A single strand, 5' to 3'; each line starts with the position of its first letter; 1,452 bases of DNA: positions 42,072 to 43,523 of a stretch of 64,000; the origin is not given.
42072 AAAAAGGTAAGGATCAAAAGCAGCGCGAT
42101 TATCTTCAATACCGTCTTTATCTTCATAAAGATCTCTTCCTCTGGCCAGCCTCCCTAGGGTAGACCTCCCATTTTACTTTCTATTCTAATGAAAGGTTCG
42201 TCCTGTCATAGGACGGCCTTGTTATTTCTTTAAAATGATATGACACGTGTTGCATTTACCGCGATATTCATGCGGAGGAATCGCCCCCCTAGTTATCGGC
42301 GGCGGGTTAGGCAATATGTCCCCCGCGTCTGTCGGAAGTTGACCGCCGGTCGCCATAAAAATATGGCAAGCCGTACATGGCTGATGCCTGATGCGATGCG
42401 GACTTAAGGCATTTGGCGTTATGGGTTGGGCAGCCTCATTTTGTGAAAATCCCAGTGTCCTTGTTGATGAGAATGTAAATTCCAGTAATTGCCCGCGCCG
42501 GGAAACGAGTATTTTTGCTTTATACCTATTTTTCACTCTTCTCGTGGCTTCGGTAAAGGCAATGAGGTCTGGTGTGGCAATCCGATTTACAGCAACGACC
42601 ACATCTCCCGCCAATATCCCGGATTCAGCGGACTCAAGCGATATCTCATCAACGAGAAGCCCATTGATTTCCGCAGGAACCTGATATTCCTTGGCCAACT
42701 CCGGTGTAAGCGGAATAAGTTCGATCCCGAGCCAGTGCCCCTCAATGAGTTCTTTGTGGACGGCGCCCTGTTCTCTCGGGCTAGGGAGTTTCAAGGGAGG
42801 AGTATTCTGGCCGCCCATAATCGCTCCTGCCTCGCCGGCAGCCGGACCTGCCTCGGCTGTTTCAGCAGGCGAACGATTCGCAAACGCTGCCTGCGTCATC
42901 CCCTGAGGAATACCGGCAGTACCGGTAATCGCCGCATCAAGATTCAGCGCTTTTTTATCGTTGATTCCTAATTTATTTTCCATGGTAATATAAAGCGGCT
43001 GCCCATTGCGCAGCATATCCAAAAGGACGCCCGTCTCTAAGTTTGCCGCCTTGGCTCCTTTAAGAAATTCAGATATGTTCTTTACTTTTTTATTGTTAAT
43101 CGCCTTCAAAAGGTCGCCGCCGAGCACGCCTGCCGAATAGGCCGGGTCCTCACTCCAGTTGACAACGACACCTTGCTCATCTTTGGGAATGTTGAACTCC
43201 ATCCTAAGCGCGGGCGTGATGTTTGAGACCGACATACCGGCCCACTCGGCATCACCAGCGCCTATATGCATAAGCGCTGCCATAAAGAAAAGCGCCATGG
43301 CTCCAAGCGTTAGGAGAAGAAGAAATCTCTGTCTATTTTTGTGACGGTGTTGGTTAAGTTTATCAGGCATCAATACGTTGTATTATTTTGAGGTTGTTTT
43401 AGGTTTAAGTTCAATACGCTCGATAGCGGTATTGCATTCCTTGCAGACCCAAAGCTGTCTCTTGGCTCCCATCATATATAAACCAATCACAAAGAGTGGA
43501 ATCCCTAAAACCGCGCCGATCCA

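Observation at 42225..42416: Two magnetochrome-like P-x-H-x5-6-CXXCH motifs at the C-terminus of a double-PDZ protein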

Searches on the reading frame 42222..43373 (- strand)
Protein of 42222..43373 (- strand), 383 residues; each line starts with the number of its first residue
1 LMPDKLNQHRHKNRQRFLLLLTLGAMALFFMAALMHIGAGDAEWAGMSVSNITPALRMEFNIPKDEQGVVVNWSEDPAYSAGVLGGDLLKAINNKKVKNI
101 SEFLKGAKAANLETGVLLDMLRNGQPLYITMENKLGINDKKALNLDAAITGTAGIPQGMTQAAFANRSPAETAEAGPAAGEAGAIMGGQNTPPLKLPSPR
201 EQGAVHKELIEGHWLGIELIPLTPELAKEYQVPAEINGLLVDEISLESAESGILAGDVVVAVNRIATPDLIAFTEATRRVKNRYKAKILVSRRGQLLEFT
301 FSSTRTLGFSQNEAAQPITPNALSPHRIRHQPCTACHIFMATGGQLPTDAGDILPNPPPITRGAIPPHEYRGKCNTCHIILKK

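Call 5: search_protein_families(library=pfam, proteins=[window:42222-43373:-], max_evalue=0.01)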
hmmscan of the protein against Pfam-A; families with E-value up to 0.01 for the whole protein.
window:42222-43373:- (383 aa): 4 families
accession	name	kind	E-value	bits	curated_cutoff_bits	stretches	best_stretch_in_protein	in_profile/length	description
PF12812.13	PDZ_1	-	2.1e-11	44.1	28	2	43-108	9-73/78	PDZ-like domain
PF18509.6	MCR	-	1.3e-09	37.8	30.4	1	358-382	1-28/30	Magnetochrome domain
PF13180.12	PDZ_2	-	1.5e-08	35.2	27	1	67-130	12-77/80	PDZ domain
PF17820.7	PDZ_6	-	1.6e-06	28.2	27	0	77-103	10-36/54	PDZ domain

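Call 6: search_protein_families(library=ncbifam, proteins=[window:42222-43373:-], max_evalue=0.01)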
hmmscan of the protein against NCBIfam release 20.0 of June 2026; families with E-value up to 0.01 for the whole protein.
window:42222-43373:- (383 aa): 13 families
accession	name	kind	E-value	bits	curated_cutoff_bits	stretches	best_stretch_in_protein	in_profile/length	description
NF040965.1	MamP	equivalog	5.1e-63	213.4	300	2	150-380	58-289/290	magnetosome magnetite formation protein MamP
TIGR02037.1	degP_htrA_DO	subfamily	5.4e-17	61.8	416.2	2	41-131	342-434/434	Do family serine endopeptidase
NF041521.1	HhoA_HhoB_HtrA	equivalog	2.5e-10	40.1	450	2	56-132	253-330/335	HhoA/HhoB/HtrA family serine endopeptidase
NF007526.1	PRK10139.1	equivalog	1.1e-07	31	756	1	33-131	258-357/456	serine endoprotease DegQ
NF008189.1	PRK10942.1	equivalog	2.3e-07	29.6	720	1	75-150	323-396/477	serine endoprotease DegP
TIGR02038.1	protease_degS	equivalog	3.9e-05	22.9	422.95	0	44-129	256-342/351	outer membrane-stress sensor serine endopeptidase DegS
NF041199.1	trx7_PDZ_seleno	equivalog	0.00016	20.7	300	0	46-131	296-388/390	Trx7/PDZ domain-containing (seleno)protein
NF008147.1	PRK10898.1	equivalog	0.00023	20.4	408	0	46-131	259-345/352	outer membrane-stress sensor serine endopeptidase DegS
TIGR00054.1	TIGR00054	equivalog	0.00069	18.6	147.55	0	69-138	206-272/421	RIP metalloprotease RseP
NF047968.1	SerProtHtrA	equivalog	0.0014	18.1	470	0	64-128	286-352/357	serine protease HtrA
TIGR02860.1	spore_IV_B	equivalog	0.0043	16.1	305.25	0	75-135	123-182/402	SpoIVB peptidase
NF050055.1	SerProtHtrAMycob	equivalog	0.0046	15.9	800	0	249-298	444-493/502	serine protease HtrA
NF040996.1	MamX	equivalog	0.0068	15.9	400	0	313-382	33-102/264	magnetosome protein MamX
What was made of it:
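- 42222..43370 (-): mamP orthologue, 382 aa plus stop. Architecture: TM anchor, PDZ1, Ala/Gly/Glu/Pro-rich linker, PDZ2, MCR1, MCR2. NCBIfam MamP E 5e-63 (call 6).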

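Call 8: search_solved_structures(query=window:42222-43373:-, max_evalue=0.01, show_alignments=2)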
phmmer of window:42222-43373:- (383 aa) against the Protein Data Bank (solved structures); distinct sequences matched with E-value up to 0.01: 26.
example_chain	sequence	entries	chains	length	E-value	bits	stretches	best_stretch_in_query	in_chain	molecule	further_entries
4jj0_A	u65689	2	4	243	7.5e-39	137.1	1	188-381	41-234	MamP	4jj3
22kg_A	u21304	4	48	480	2e-07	33.8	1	4-131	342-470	Probable periplasmic serine endoprotease DegP-like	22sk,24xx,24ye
6z05_A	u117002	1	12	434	2.1e-07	33.6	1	206-294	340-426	DegQ family serine endoprotease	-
7co7_D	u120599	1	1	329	6.6e-07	32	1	130-300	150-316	AlgW protein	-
7xs0_A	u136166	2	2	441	6.9e-07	32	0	38-140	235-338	Periplasmic serine endoprotease DegP-like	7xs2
5y2d_A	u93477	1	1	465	7e-07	31.9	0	38-140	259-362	Periplasmic serine endoprotease DegP-like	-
7co3_A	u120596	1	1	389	9.7e-07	31.5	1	130-300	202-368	AlgW protein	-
7co2_A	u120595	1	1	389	1.2e-06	31.1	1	130-300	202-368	AlgW protein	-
7co5_H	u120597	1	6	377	1.3e-06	31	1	130-300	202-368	AlgW protein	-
10br_A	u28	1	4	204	9.9e-05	24.9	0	216-285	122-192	Periplasmic serine protease DO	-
4a8a_A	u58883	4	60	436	0.0002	23.9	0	78-131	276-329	PERIPLASMIC PH-DEPENDENT SERINE ENDOPROTEASE DEGQ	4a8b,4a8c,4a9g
3pv5_A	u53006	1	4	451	0.0002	23.8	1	44-128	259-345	DegQ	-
3pv2_A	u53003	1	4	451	0.0002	23.8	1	44-128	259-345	DegQ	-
3pv3_A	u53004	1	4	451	0.00021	23.8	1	44-128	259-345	DegQ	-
8kic_D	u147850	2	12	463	0.00026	23.5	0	77-131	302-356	peptidase Do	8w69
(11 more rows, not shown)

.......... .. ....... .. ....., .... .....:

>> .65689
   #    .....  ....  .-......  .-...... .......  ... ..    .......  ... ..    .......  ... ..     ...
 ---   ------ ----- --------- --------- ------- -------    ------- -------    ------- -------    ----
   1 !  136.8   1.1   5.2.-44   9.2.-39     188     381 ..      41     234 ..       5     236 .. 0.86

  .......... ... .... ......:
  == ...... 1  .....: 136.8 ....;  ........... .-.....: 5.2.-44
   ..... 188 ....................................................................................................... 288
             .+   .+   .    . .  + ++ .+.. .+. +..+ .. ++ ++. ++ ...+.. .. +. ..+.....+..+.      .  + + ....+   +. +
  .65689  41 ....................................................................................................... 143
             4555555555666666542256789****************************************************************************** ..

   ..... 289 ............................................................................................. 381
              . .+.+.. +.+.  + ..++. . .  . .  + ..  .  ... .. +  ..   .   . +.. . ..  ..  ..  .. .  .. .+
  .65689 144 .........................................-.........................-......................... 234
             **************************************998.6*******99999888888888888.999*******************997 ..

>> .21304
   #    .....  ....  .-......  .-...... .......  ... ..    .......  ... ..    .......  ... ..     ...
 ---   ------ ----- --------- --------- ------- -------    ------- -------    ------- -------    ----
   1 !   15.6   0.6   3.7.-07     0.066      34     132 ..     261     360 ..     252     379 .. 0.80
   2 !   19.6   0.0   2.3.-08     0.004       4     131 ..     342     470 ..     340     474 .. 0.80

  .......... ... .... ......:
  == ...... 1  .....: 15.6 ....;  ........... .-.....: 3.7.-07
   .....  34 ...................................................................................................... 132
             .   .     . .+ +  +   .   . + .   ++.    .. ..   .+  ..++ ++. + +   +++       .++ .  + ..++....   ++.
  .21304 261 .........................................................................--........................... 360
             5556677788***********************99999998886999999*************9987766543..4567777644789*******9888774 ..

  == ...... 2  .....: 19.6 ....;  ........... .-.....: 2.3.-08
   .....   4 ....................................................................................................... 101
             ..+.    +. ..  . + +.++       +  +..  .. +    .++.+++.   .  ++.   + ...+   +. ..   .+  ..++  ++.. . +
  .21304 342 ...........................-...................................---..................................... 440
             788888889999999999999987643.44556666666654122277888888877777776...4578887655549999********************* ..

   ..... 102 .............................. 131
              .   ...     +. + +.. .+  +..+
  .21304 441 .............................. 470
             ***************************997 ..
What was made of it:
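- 42222..43370 (-): PDB 4JJ0 E 7.5e-39 (call 8).
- On MamP: phmmer against 4JJ0 gives E 7.5e-39 (call 8).
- The best PDB match is MamP over PDZ2 plus both haem units (call 8).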

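Call 9: find_homologous_proteins(query=window:42222-43373:-)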
Query window:42222-43373:- (383 aa): 250 proteins with E <= 0.001 among 8000 candidates; the best 120 are listed.
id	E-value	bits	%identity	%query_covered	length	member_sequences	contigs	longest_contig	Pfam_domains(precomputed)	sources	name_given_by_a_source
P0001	9.3e-237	803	100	93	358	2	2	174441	PF18509.7,PF12812.14,PF17820.8,PF13180.13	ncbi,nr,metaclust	ncbi:MAG TPA: hypothetical protein DD723_01290 [Candidatus Omnitrophica bacterium]|nr:MAG: hypotheti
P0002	1.9e-197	674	80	100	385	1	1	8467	PF18509.7,PF12812.14,PF17820.8,PF13180.13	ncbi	-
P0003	2.1e-183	628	73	100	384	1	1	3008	PF18509.7,PF12812.14,PF17820.8,PF13180.13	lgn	-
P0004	1.3e-177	609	71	100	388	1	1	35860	PF18509.7,PF12812.14,PF17820.8,PF00595.30,PF13180.13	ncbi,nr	ncbi:MAG: magnetochrome domain-containing protein [Candidatus Omnitrophica bacterium]|nr:magnetochro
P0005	3.7e-174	597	72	100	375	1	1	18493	PF18509.7,PF12812.14,PF17820.8,PF13180.13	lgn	-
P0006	1.1e-172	592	69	100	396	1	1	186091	PF18509.7,PF12812.14,PF17820.8,PF13180.13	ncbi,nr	ncbi:MAG: PDZ domain-containing protein [Candidatus Omnitrophica bacterium]|nr:PDZ domain-containing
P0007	3.1e-172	591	70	99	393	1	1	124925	PF18509.7,PF12812.14,PF17820.8,PF13180.13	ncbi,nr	ncbi:MAG: magnetochrome domain-containing protein [Candidatus Omnitrophica bacterium]|nr:magnetochro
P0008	8.7e-172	589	69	100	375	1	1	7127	PF18509.7,PF12812.14,PF17820.8,PF00595.30,PF13180.13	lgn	-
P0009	1.1e-170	586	70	99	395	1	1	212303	PF18509.7,PF12812.14,PF17820.8,PF13180.13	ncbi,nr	ncbi:MAG: magnetochrome domain-containing protein [Candidatus Omnitrophica bacterium]|nr:magnetochro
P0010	2.1e-170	585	70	100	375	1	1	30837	PF18509.7,PF12812.14,PF17820.8,PF13180.13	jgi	jgi:hypothetical protein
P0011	1.8e-169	582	69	100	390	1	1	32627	PF18509.7,PF12812.14,PF17820.8,PF13180.13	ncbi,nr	ncbi:MAG: hypothetical protein HQL16_06005 [Candidatus Omnitrophica bacterium]|nr:hypothetical prote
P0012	2.8e-167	575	69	100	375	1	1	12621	PF18509.7,PF12812.14,PF13180.13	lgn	-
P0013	5.8e-167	574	68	99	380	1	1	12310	PF18509.7,PF12812.14,PF17820.8,PF13180.13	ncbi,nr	ncbi:MAG: hypothetical protein HQL28_03685 [Candidatus Omnitrophica bacterium]|nr:hypothetical prote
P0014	1.1e-166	573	68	99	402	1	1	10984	PF18509.7,PF12812.14,PF17820.8,PF13180.13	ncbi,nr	ncbi:MAG: magnetochrome domain-containing protein [Candidatus Omnitrophica bacterium]|nr:magnetochro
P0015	1.3e-166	572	66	99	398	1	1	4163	PF18509.7,PF12812.14,PF17820.8,PF13180.13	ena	-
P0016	6.9e-166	570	71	95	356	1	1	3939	PF18509.7,PF12812.14,PF17820.8,PF13180.13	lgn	-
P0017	1.5e-165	569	66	100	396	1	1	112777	PF18509.7,PF12812.14,PF17820.8,PF13180.13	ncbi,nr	ncbi:MAG: PDZ domain-containing protein [Candidatus Omnitrophica bacterium]|nr:PDZ domain-containing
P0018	3.1e-165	568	67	99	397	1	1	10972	PF18509.7,PF12812.14,PF17820.8,PF13180.13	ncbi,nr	ncbi:MAG: hypothetical protein HQL21_07750 [Candidatus Omnitrophica bacterium]|nr:hypothetical prote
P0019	5.1e-164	564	66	100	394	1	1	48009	PF18509.7,PF12812.14,PF17820.8,PF13180.13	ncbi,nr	ncbi:MAG: magnetochrome domain-containing protein [Candidatus Omnitrophica bacterium]|nr:magnetochro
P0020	6.4e-164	564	68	95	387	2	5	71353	PF18509.7,PF12812.14,PF17820.8,PF00595.30,PF13180.13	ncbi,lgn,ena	-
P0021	1.5e-162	559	64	95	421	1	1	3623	PF18509.7,PF12812.14,PF17820.8,PF00595.30,PF13180.13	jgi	jgi:hypothetical protein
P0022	6.4e-162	557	66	100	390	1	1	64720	PF18509.7,PF12812.14,PF17820.8,PF13180.13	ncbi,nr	ncbi:MAG: magnetochrome domain-containing protein [Candidatus Omnitrophica bacterium]|nr:magnetochro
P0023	6.7e-162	557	67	100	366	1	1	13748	PF18509.7,PF12812.14,PF17820.8,PF13180.13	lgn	-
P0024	4.5e-161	554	63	100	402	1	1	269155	PF18509.7,PF12812.14,PF17820.8,PF13180.13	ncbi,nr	ncbi:MAG: magnetochrome domain-containing protein [Candidatus Omnitrophica bacterium]|nr:magnetochro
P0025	2.5e-158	545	65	99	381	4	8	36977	PF18509.7,PF12812.14,PF13180.13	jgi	-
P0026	3.1e-158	545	70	91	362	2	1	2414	PF18509.7,PF12812.14,PF17820.8,PF13180.13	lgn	-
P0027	6.5e-158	544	64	100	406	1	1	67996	PF18509.7,PF12812.14,PF17820.8,PF13180.13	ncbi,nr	ncbi:MAG: magnetochrome domain-containing protein [Candidatus Omnitrophica bacterium]|nr:magnetochro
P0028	1.6e-157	543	64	100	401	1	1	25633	PF18509.7,PF12812.14,PF17820.8,PF13180.13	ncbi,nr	ncbi:MAG: magnetochrome domain-containing protein [Candidatus Omnitrophica bacterium]|nr:magnetochro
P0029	1.7e-157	542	65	99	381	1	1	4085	PF18509.7,PF12812.14,PF17820.8,PF13180.13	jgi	jgi:hypothetical protein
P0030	1.1e-156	540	66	99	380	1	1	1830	PF18509.7,PF12812.14,PF17820.8,PF13180.13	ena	-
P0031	2.5e-156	539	62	99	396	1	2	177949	PF18509.7,PF12812.14,PF17820.8,PF00595.30,PF13180.13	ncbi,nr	ncbi:MAG: PDZ domain-containing protein [Candidatus Omnitrophica bacterium]|nr:PDZ domain-containing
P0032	1.1e-155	536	64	96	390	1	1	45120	PF18509.7,PF12812.14,PF17820.8,PF13180.13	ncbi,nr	ncbi:MAG: hypothetical protein HQL30_09575 [Candidatus Omnitrophica bacterium]|nr:hypothetical prote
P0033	2.8e-154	532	64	99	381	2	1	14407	PF18509.7,PF12812.14,PF13180.13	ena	-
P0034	1.6e-153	529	63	98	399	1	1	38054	PF18509.7,PF12812.14,PF17820.8,PF13180.13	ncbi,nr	ncbi:MAG: PDZ domain-containing protein [Candidatus Omnitrophica bacterium]|nr:PDZ domain-containing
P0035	1.6e-152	526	63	100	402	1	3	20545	PF18509.7,PF12812.14,PF13180.13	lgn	-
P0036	7.3e-152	524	65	97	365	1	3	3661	PF18509.7,PF12812.14,PF13180.13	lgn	-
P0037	1.1e-151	523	62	99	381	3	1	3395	PF18509.7,PF12812.14,PF17820.8,PF13180.13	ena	-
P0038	3.6e-151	522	61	99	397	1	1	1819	PF18509.7,PF12812.14,PF17820.8,PF13180.13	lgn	-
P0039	7.0e-151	521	60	99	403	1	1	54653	PF18509.7,PF12812.14,PF13180.13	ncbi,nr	ncbi:MAG: PDZ domain-containing protein [Candidatus Omnitrophica bacterium]|nr:PDZ domain-containing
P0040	2.5e-149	516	64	100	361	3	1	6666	PF18509.7,PF12812.14,PF13180.13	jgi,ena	-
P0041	2.7e-149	515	61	100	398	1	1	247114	PF18509.7,PF12812.14,PF13180.13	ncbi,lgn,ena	ncbi:MAG: hypothetical protein WCO69_00485 [Candidatus Omnitrophota bacterium]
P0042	3.3e-148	512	62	99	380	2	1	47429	PF18509.7,PF12812.14,PF13180.13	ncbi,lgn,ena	-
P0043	9.3e-148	510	61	99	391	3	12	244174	PF18509.7,PF12812.14,PF17820.8,PF13180.13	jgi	-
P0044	1.1e-147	510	60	99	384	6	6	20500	PF18509.7,PF12812.14,PF13180.13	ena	-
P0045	1.3e-147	510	61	100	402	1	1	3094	PF18509.7,PF12812.14,PF17820.8,PF13180.13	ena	-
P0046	1.3e-145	503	60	99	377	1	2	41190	PF18509.7,PF12812.14,PF13180.13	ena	-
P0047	2.8e-145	502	60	99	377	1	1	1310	PF18509.7,PF12812.14,PF13180.13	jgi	-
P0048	9.6e-145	500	61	95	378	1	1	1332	PF18509.7,PF12812.14,PF17820.8,PF13180.13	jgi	-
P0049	1.2e-143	497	60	99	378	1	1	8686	PF18509.7,PF12812.14,PF17820.8,PF13180.13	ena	-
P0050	2.4e-143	496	60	99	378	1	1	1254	PF18509.7,PF12812.14,PF17820.8,PF13180.13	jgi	-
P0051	1.4e-141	490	59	99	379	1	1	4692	PF18509.7,PF12812.14,PF13180.13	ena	-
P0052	8.1e-139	481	59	99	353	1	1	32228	PF18509.7,PF12812.14,PF13180.13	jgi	jgi:hypothetical protein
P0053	9.8e-135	468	58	99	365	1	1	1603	PF18509.7,PF12812.14,PF13180.13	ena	-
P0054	2.2e-134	466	58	100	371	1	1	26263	PF18509.7,PF12812.14,PF13180.13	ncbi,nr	ncbi:MAG: magnetochrome domain-containing protein [Candidatus Omnitrophica bacterium]|nr:magnetochro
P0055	6.9e-132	458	56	100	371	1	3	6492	PF18509.7,PF12812.14,PF17820.8,PF13180.13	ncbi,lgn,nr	ncbi:hypothetical protein KKE87_04100 [Patescibacteria group bacterium]|nr:hypothetical protein [Pat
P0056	5.9e-130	452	57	97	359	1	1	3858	PF18509.7,PF12812.14,PF17820.8,PF13180.13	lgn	-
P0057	2.4e-129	450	58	98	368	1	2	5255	PF18509.7,PF12812.14,PF17820.8,PF13180.13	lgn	-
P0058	2.8e-129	450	56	95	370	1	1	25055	PF18509.7,PF12812.14,PF17820.8,PF13180.13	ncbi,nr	ncbi:MAG: magnetochrome domain-containing protein [Candidatus Omnitrophica bacterium]|nr:magnetochro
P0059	4.6e-129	449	57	99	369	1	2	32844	PF18509.7,PF12812.14,PF17820.8,PF13180.13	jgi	-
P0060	6.7e-129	448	54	100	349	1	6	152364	PF18509.7,PF12812.14,PF17820.8,PF00595.30,PF13180.13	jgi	jgi:hypothetical protein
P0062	2.3e-128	447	56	97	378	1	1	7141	PF18509.7,PF12812.14,PF17820.8,PF13180.13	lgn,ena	-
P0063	1.4e-126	441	55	98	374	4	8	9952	PF18509.7,PF12812.14,PF17820.8,PF13180.13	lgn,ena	-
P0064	5.4e-126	439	54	98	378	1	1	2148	PF18509.7,PF12812.14,PF17820.8,PF13180.13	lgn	-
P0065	5.9e-126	439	51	93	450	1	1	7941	PF18509.7,PF12812.14,PF17820.8,PF00595.30,PF13180.13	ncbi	-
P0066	1.1e-124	434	54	99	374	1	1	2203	PF18509.7,PF12812.14,PF17820.8,PF13180.13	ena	-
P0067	1.6e-122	427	53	99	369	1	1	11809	PF18509.7,PF12812.14,PF17820.8,PF00595.30,PF13180.13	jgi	jgi:hypothetical protein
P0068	2.9e-120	420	56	92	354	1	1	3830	PF18509.7,PF12812.14,PF17820.8,PF00595.30,PF13180.13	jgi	-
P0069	3.6e-120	420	56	95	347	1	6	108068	PF18509.7,PF12812.14,PF17820.8,PF13180.13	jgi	jgi:S1-C subfamily serine protease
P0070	2.0e-119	417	51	99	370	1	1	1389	PF18509.7,PF12812.14,PF13180.13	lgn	-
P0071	5.1e-116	406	52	99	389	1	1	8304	PF18509.7,PF12812.14,PF17820.8,PF00595.30,PF13180.13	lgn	-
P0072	5.8e-115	402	49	100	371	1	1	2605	PF18509.7,PF12812.14,PF17820.8,PF00595.30,PF13180.13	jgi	-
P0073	1.0e-114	402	64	78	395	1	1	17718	PF18509.7,PF12812.14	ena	-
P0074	4.2e-113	396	68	69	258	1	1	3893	PF18509.7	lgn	-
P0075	1.5e-111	391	49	100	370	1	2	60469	PF18509.7,PF12812.14,PF17820.8,PF13180.13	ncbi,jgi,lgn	ncbi:MAG: hypothetical protein ACI9Y8_000212 [Candidatus Omnitrophota bacterium]|jgi:hypothetical pr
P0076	1.0e-106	375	47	99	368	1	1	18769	PF18509.7,PF12812.14,PF17820.8,PF13180.13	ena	-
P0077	2.3e-105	371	76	58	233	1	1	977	PF18509.7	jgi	jgi:hypothetical protein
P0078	4.6e-104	367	47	98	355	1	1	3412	PF18509.7,PF12812.14,PF17820.8,PF00595.30,PF13180.13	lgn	-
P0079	2.1e-96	341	43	89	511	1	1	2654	PF18509.7,PF12812.14,PF17820.8,PF00595.30,PF13180.13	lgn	-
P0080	9.2e-94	333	41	92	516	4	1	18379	PF18509.7,PF12812.14,PF17820.8,PF00595.30,PF13180.13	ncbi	ncbi:PDZ domain-containing protein [candidate division KSB1 bacterium]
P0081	3.6e-91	324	42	89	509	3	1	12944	PF18509.7,PF12812.14,PF17820.8,PF00595.30,PF13180.13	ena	-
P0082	2.0e-90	322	44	90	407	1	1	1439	PF18509.7,PF13180.13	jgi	-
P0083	3.5e-88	314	41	89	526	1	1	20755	PF18509.7,PF14685.15,PF12812.14,PF17820.8,PF00595.30,PF13180.13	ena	-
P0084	3.1e-86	308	39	89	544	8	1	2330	PF18509.7,PF14685.15,PF12812.14,PF17820.8,PF00595.30,PF13180.13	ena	-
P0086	3.9e-85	304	42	88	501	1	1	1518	PF18509.7,PF13365.13,PF12812.14,PF17820.8,PF00595.30,PF13180.13,PF00089.33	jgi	-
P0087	2.0e-84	302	45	88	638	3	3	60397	PF18509.7,PF13365.13,PF12812.14,PF17820.8,PF00595.30,PF13180.13,PF00089.33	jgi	jgi:serine protease Do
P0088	1.2e-83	299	43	93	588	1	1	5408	PF18509.7,PF13365.13,PF13180.13,PF00089.33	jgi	jgi:S1-C subfamily serine protease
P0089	1.4e-83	299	58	49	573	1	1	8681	PF18509.7,PF12812.14,PF17820.8,PF00595.30,PF13180.13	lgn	-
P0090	1.9e-82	295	46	81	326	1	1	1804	PF18509.7,PF17820.8,PF00595.30,PF13180.13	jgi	jgi:hypothetical protein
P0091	2.2e-82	295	45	89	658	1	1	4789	PF18509.7,PF13365.13,PF13180.13,PF00089.33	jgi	jgi:serine protease Do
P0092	4.6e-79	284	58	52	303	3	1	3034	PF18509.7,PF13180.13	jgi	jgi:hypothetical protein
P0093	8.5e-79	283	40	89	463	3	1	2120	PF18509.7,PF12812.14,PF17820.8,PF00595.30,PF13180.13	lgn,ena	-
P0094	1.1e-78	283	49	79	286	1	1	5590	PF18509.7,PF17820.8,PF00595.30,PF13180.13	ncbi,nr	ncbi:MAG: magnetochrome domain-containing protein, partial [Planctomycetes bacterium]|nr:magnetochro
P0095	1.9e-78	282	39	80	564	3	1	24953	PF18509.7,PF12812.14,PF17820.8,PF00595.30,PF13180.13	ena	-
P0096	2.7e-78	282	62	49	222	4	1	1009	PF18509.7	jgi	jgi:hypothetical protein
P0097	9.2e-78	280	41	90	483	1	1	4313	PF18509.7,PF17820.8,PF00595.30,PF13180.13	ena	-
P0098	5.5e-77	278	44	83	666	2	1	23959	PF18509.7,PF13365.13,PF17820.8,PF00595.30,PF13180.13,PF00089.33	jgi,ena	-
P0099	1.4e-75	273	44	93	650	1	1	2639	PF18509.7,PF13365.13,PF13180.13,PF00089.33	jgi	jgi:serine protease Do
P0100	4.3e-75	271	45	88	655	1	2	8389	PF18509.7,PF13365.13,PF17820.8,PF00595.30,PF13180.13,PF00089.33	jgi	jgi:S1-C subfamily serine protease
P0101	5.5e-75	271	36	80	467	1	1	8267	PF18509.7,PF12812.14,PF17820.8,PF00595.30,PF13180.13,PF21558.4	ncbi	-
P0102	1.0e-74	270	44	95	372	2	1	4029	PF18509.7,PF12812.14,PF17820.8,PF00595.30,PF13180.13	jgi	jgi:hypothetical protein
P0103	1.6e-74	269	40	89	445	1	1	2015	PF18509.7,PF12812.14,PF17820.8,PF00595.30,PF13180.13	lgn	-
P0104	1.8e-74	269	56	58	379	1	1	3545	PF18509.7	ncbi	-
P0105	2.0e-74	269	44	88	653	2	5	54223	PF18509.7,PF13365.13,PF17820.8,PF00595.30,PF13180.13,PF00089.33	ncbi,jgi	ncbi:MAG: trypsin-like peptidase domain-containing protein [Planctomycetota bacterium]|jgi:serine pr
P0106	6.7e-74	267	44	93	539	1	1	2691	PF18509.7,PF13365.13,PF17820.8,PF13180.13,PF00089.33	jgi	jgi:serine protease Do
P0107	6.9e-74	267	41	89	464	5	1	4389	PF18509.7,PF12812.14,PF17820.8,PF00595.30,PF13180.13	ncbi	-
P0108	7.1e-74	267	44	88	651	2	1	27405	PF18509.7,PF13365.13,PF17820.8,PF00595.30,PF13180.13,PF00089.33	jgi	jgi:S1-C subfamily serine protease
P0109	8.7e-74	267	55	58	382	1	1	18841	PF18509.7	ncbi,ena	-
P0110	9.5e-74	267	45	88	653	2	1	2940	PF18509.7,PF13365.13,PF17820.8,PF00595.30,PF13180.13,PF00089.33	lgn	-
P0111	1.6e-73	266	55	61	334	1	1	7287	PF18509.7,PF12812.14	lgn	-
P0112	1.9e-73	266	38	88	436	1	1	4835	PF18509.7,PF12812.14,PF17820.8,PF00595.30,PF13180.13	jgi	jgi:membrane-associated protease RseP (regulator of RpoE activity)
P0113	2.3e-73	266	60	49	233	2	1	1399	PF18509.7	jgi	-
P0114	4.4e-73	265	41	89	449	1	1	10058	PF18509.7,PF12812.14,PF17820.8,PF00595.30,PF13180.13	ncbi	-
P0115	1.0e-72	263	40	89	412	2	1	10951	PF18509.7,PF12812.14,PF17820.8,PF00595.30,PF13180.13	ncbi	-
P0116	1.5e-72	263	57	58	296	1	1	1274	PF18509.7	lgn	-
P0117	2.3e-72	262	62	50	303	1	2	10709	PF18509.7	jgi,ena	-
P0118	2.6e-72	262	63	48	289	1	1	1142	PF18509.7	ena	-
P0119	2.8e-72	262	64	49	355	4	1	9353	PF18509.7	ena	-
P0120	2.8e-72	262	57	59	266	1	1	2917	PF18509.7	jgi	jgi:hypothetical protein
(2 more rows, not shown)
